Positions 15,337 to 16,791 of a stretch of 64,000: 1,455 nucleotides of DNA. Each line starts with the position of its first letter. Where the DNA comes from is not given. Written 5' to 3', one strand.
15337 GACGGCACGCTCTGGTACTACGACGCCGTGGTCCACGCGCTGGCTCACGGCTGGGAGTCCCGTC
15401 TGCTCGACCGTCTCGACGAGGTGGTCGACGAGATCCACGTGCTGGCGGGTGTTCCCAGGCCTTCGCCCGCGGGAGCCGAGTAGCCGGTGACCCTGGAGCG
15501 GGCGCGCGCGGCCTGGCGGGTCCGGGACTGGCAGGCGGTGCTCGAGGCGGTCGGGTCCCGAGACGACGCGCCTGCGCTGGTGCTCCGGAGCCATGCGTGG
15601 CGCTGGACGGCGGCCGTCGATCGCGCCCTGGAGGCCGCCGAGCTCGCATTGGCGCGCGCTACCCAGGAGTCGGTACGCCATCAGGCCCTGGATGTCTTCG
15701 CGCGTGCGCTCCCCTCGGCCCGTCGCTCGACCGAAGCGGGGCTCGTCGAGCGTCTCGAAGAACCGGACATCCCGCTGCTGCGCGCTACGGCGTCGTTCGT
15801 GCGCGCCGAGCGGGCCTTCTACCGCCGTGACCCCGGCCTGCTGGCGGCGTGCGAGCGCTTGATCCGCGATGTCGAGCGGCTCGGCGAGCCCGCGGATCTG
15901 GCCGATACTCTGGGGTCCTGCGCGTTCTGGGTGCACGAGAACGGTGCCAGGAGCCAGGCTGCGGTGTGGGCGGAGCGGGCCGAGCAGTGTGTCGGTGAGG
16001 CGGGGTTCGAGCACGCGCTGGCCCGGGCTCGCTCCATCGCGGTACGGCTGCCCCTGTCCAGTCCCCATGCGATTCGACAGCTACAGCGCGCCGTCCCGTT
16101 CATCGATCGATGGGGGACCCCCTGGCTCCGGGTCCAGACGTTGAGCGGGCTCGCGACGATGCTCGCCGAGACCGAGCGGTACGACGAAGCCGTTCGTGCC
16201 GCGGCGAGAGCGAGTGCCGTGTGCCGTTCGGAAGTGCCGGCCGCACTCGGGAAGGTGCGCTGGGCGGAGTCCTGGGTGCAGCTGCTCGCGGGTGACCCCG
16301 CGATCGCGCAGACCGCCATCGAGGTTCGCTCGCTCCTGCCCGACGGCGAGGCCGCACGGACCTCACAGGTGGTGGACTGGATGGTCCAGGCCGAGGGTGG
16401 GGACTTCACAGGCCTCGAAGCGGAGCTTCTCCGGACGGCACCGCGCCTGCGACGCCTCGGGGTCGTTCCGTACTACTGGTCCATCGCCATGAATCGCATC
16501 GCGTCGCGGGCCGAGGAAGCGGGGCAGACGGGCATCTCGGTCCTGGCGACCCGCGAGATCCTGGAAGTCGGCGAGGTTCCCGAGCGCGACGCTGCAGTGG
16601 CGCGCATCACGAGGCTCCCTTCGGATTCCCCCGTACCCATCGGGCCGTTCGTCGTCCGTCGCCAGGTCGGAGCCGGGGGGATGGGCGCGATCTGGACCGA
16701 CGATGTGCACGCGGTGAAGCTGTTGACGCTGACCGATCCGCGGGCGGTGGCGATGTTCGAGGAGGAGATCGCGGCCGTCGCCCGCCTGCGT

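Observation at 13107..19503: Apparent operon aspS - HD-only (p)ppGpp-hydrolase-like protein - 1338-aa Ser/Thr kinase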

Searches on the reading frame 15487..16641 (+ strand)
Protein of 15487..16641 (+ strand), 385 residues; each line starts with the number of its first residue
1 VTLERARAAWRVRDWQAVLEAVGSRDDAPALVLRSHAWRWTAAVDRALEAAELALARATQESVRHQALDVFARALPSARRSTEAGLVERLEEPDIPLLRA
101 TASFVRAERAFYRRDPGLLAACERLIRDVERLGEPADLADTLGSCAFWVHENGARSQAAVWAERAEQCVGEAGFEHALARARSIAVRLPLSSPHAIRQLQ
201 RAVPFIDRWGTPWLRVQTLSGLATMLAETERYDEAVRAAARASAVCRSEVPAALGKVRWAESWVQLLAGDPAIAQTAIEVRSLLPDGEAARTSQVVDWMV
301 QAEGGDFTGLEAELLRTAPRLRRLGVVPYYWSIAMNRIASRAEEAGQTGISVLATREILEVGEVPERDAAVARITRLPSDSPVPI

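Call 34: search_protein_representatives(protein=window:15487-16641:+)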
Query: 385 residues. Proteins with E-value up to 0.001 (for the whole library): 3; up to 1e-10: 1; up to 1e-30: 1. The best 3 are listed.
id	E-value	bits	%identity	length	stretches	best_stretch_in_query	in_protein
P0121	1.1e-239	811.2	100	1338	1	1-385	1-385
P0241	1.7e-08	50.7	26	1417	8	129-245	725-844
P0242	4.8e-08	49.2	61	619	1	3-58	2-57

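Call 36: find_encoding_contigs(protein=P0242, flank=10000, max_places=3)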
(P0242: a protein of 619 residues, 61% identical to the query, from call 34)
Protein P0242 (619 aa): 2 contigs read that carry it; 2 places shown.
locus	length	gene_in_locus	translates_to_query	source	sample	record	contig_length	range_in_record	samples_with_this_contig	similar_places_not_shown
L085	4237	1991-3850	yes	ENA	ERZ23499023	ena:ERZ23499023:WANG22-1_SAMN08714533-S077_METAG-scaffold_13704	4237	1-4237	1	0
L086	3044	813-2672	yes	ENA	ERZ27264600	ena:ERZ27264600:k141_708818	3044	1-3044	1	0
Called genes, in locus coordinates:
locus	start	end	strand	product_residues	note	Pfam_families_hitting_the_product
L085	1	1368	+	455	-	?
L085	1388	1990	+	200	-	PF13328:HD_4, PF01966:HD (faint)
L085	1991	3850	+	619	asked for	-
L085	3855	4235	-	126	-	?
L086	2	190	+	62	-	?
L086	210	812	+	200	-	PF13328:HD_4, PF01966:HD (faint)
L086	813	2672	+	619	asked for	-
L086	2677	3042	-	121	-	?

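Call 52: search_protein_families(library=padloc, proteins=[P0242], max_evalue=0.01)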
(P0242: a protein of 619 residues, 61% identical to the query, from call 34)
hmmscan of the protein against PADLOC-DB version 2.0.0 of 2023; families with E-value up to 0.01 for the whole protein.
P0242 (619 aa): 0 families

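Call 53: search_protein_families(library=pfam, proteins=[P0242], max_evalue=0.01)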
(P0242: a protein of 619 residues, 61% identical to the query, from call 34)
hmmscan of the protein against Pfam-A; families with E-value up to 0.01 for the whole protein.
P0242 (619 aa): 1 family
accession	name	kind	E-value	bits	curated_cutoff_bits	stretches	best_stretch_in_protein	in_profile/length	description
PF13432.12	TPR_16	-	0.0092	16.9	32.7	1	489-531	14-52/65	Tetratricopeptide repeat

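Call 55: predict_structure(protein=window:15487-16641:+)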
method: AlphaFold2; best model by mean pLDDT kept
length: 385 residues; sequences in the alignment: 1
mean_pLDDT: 61.6   pTM: 0.47
mean pLDDT of the five models: 61.6, 55.5, 54.4, 54.3, 36.3
residues with pLDDT >= 90: 12; 70-90: 113; 50-70: 154; < 50: 106
segments of 3 or more residues with pLDDT < 50: 6-8, 10-13, 22-43, 60-63, 76-81, 177-179, 183-188, 253-290, 382-385
pLDDT, mean of each block of 10 residues (from residue 1): 48 48 45 39 53 56 50 50 57 66 76 88 92 76 79 82 76 54 49 64 60 60 63 57 59 44 42 38 42 63 77 75 54 75 83 82 63 67 49
secondary structure, 60 per line:
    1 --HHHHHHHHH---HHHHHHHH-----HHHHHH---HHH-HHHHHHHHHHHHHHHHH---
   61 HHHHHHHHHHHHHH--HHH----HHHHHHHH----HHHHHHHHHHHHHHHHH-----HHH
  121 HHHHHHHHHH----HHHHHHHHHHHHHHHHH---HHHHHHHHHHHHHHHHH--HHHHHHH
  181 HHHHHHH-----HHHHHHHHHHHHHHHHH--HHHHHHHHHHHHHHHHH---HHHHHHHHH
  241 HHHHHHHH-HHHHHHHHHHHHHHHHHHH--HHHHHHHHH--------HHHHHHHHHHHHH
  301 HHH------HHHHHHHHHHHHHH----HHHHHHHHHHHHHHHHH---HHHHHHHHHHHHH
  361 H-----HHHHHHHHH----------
elements in order: H3-11 H15-22 H28-33 H41-57 H61-74 H84-91 H96-112 H118-130 H135-151 H155-171 H174-187 H193-209 H212-228 H232-248 H250-268 H271-279 H288-303 H310-323 H328-344 H348-361 H367-375

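Call 79: fold_search(model_id=the predicted structure, library=pdb)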
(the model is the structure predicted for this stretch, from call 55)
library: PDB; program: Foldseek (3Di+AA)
matches with E <= 10: 1131; with E <= 0.001: 0
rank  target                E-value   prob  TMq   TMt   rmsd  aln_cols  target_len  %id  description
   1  7rdr_A                2.8e-03  1.00  0.25  0.23  19.1       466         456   15  Circular tandem repeat protein with novel repeat topology and enhanced subunit contact surfaces (released 2021-09-01)
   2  4a1s_B                2.9e-03  1.00  0.36  0.39  11.2       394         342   13  Crystallographic structure of the Pins:Insc complex (released 2012-03-28)
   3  6hc2_C                3.7e-03  1.00  0.37  0.38  12.4       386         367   12  Crystal structure of NuMA/LGN hetero-hexamers (released 2019-05-29)
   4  3ro2_A                4.7e-03  1.00  0.40  0.45  10.7       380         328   13  Structures of the LGN/NuMA complex (released 2012-03-07)
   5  3sf4_C                5.3e-03  1.00  0.37  0.40  10.3       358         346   13  Crystal structure of the complex between the conserved cell polarity proteins Inscuteable and LGN (released 2011-11-23)
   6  3sf4_A                5.5e-03  1.00  0.39  0.41  10.1       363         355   12  Crystal structure of the complex between the conserved cell polarity proteins Inscuteable and LGN (released 2011-11-23)
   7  3sf4_B                5.5e-03  1.00  0.39  0.42  12.9       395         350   13  Crystal structure of the complex between the conserved cell polarity proteins Inscuteable and LGN (released 2011-11-23)
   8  5a7d_C                6.0e-03  1.00  0.39  0.42  10.4       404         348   12  Tetrameric assembly of LGN with Inscuteable (released 2016-08-03)
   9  7ep7_A                6.0e-03  1.00  0.39  0.44  10.7       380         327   13  The complex structure of Gpsm2 and Whirlin (released 2022-05-04)
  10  4wne_A                6.0e-03  1.00  0.37  0.42  10.8       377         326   12  Crystal structure of the TPR domain of LGN in complex with Frmpd4/Preso1 at 2.0 Angstrom resolution (released 2015-09-16)
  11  6hc2_S                6.0e-03  1.00  0.29  0.31  13.2       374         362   16  Crystal structure of NuMA/LGN hetero-hexamers (released 2019-05-29)
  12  7ntf_A                6.8e-03  1.00  0.33  0.18  13.3       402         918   16  Cryo-EM structure of unliganded O-GlcNAc transferase (released 2021-11-17)
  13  6hc2_E                7.1e-03  1.00  0.40  0.42  12.0       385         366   13  Crystal structure of NuMA/LGN hetero-hexamers (released 2019-05-29)
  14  5a7d_E                8.0e-03  1.00  0.38  0.41  11.3       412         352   14  Tetrameric assembly of LGN with Inscuteable (released 2016-08-03)
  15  9qhb                  8.0e-03  1.00  0.31  0.40  10.4       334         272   12  Crystal structure of 16-repeat CTPR protein with eliminated coordination sites (released 2025-10-22)
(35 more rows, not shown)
